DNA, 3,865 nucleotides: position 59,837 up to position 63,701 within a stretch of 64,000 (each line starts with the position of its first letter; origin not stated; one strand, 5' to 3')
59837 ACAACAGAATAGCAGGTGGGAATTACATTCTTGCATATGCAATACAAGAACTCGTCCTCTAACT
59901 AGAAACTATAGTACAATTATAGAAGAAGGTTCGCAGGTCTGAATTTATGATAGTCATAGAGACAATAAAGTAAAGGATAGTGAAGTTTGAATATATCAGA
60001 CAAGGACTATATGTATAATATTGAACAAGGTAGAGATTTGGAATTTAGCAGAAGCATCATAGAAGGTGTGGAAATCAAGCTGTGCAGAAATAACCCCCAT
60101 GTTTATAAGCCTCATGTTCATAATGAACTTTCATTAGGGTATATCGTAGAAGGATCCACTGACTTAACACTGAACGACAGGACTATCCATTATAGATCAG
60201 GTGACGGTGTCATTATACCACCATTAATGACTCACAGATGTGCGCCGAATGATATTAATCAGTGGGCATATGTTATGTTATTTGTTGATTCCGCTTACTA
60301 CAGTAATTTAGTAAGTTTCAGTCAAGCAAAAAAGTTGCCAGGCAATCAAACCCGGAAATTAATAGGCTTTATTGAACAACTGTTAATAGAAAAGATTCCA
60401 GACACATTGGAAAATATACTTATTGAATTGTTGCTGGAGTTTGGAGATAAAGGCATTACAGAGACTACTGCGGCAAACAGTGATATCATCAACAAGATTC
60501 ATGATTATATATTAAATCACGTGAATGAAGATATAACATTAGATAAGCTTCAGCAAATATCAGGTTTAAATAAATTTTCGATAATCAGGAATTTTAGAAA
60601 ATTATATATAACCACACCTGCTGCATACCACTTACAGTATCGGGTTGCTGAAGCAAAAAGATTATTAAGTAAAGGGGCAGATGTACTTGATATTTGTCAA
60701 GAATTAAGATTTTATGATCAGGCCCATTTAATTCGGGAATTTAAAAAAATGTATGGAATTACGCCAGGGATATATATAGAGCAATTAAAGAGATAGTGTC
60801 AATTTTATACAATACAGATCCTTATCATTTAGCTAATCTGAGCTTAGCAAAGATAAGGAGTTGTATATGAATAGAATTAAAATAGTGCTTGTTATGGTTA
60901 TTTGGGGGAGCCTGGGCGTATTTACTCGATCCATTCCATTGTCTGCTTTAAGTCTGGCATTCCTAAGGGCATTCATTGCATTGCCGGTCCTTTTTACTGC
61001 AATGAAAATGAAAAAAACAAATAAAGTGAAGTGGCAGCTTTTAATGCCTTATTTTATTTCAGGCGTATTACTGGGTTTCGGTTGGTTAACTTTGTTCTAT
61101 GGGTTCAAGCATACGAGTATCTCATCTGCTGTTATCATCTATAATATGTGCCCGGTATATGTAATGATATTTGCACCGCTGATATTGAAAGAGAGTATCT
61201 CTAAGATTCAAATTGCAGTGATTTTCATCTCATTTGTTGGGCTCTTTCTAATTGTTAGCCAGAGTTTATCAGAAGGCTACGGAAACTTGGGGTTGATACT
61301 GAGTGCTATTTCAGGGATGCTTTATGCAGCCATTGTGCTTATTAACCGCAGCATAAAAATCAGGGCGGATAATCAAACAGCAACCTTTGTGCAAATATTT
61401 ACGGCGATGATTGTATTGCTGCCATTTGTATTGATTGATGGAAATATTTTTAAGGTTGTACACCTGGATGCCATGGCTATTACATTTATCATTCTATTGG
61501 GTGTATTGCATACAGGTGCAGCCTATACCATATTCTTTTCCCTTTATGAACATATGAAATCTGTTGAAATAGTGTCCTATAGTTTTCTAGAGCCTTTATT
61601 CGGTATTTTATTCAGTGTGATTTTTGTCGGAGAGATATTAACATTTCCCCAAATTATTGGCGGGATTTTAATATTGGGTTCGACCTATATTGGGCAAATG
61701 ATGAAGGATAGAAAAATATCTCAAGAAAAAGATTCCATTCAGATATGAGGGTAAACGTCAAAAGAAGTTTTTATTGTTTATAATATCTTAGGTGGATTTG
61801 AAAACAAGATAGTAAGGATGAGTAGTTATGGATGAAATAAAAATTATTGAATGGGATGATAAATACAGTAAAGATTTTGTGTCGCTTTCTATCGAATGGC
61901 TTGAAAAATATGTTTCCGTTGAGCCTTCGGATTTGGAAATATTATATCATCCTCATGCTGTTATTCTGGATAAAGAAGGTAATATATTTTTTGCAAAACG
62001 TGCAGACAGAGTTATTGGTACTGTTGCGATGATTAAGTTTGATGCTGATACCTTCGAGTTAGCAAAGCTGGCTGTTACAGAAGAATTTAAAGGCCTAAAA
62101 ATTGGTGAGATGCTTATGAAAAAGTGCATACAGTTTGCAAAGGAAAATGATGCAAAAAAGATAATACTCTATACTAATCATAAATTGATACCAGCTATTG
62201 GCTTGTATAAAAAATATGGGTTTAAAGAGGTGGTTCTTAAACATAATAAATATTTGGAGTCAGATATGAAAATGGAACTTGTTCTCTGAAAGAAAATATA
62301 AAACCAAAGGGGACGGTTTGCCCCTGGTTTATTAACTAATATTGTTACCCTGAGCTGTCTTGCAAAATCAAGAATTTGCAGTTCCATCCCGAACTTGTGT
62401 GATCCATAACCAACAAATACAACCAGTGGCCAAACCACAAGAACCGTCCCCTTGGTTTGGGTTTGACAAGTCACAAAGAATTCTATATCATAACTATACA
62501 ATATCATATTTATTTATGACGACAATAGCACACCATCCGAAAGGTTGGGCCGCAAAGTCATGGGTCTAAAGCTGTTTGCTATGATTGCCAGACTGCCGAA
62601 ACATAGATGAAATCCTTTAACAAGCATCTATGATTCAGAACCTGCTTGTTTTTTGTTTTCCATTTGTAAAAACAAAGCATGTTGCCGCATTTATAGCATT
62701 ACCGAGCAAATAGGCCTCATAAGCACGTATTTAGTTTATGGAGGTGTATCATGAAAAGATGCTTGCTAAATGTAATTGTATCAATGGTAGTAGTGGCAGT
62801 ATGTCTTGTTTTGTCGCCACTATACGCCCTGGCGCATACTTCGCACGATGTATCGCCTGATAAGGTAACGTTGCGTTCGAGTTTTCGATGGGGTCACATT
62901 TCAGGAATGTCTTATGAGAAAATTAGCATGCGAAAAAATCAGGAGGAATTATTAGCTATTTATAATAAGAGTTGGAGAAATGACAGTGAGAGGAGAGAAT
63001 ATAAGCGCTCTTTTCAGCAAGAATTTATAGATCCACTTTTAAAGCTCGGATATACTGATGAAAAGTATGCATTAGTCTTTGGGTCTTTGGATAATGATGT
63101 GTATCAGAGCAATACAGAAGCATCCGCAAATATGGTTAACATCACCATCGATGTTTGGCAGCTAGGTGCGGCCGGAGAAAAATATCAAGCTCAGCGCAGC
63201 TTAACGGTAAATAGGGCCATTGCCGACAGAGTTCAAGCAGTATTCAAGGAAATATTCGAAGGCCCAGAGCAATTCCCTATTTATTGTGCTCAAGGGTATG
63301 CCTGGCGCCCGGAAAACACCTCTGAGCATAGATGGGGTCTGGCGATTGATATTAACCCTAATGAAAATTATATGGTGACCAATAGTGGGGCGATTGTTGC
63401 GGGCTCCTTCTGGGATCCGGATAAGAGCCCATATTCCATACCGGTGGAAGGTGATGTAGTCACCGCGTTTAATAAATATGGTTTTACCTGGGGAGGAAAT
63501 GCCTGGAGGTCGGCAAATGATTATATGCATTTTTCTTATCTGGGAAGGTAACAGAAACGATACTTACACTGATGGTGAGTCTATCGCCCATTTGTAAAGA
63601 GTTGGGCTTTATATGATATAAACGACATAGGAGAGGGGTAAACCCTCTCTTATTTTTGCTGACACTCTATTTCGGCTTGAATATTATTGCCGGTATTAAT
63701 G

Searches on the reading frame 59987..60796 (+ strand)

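Call 50: search_protein_families(library=pfam, proteins=[window:59987-60796:+], max_evalue=0.00001)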
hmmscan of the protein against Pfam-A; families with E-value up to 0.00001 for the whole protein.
window:59987-60796:+ (269 aa): 4 families
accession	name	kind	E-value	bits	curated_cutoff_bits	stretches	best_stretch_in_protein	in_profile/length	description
PF12833.13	HTH_18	-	3.9e-15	56.4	33.6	1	192-264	5-78/80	Helix-turn-helix domain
PF02311.25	AraC_binding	-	1.9e-13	50.7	21.1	1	38-107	14-83/135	AraC-like ligand binding domain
PF00165.29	HTH_AraC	-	2.1e-07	31.3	26.6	1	230-263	8-40/42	Bacterial regulatory helix-turn-helix proteins, AraC family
PF07883.17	Cupin_2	-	4.6e-07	29.9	27.2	1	41-85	12-56/70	Cupin domain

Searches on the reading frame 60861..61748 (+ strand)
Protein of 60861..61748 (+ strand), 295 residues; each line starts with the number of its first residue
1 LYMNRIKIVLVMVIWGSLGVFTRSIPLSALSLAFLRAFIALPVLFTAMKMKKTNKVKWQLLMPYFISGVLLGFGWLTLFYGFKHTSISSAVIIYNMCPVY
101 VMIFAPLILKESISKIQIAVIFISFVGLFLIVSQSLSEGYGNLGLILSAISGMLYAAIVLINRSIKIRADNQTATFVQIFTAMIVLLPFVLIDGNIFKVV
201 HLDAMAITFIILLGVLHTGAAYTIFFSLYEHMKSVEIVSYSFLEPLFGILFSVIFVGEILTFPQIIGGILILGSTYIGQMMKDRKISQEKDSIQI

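Call 50: search_protein_families(library=pfam, proteins=[window:60861-61748:+], max_evalue=0.00001)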
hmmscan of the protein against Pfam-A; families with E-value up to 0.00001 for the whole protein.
window:60861-61748:+ (295 aa): 2 families
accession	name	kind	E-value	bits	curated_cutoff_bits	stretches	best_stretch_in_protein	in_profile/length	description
PF00892.27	EamA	-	3.4e-35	121.7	28.2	2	8-132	7-134/135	EamA-like transporter family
PF03151.22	TPT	-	4.4e-06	26.7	30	0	25-133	30-137/291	Triose-phosphate Transporter family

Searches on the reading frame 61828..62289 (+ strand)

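Call 50: search_protein_families(library=pfam, proteins=[window:61828-62289:+], max_evalue=0.00001)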
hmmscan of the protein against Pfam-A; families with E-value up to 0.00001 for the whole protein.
window:61828-62289:+ (153 aa): 3 families
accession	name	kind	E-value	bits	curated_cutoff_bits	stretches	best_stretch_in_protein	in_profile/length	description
PF00583.31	Acetyltransf_1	-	2.4e-16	60.5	20.7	1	24-132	9-116/116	Acetyltransferase (GNAT) family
PF13508.13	Acetyltransf_7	-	1.1e-13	51.8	27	1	51-134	3-84/84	Acetyltransferase (GNAT) domain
PF13673.13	Acetyltransf_10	-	9.9e-11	42.2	23.6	1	46-141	26-116/128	Acetyltransferase (GNAT) domain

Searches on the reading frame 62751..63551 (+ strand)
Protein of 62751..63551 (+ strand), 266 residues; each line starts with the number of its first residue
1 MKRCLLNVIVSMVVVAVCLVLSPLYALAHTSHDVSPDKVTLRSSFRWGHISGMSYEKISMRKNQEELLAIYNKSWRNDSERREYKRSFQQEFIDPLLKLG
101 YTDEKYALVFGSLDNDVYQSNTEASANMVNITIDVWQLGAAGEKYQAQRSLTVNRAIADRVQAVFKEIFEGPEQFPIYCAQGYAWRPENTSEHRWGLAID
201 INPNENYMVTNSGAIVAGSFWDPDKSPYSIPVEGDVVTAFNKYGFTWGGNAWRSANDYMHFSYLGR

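Call 50: search_protein_families(library=pfam, proteins=[window:62751-63551:+], max_evalue=0.00001)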
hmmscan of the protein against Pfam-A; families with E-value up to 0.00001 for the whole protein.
window:62751-63551:+ (266 aa): 1 family
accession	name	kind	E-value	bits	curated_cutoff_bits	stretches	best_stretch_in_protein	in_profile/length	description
PF13539.11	Peptidase_M15_4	-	1.1e-16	61.6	25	1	189-263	5-70/70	D-alanyl-D-alanine carboxypeptidase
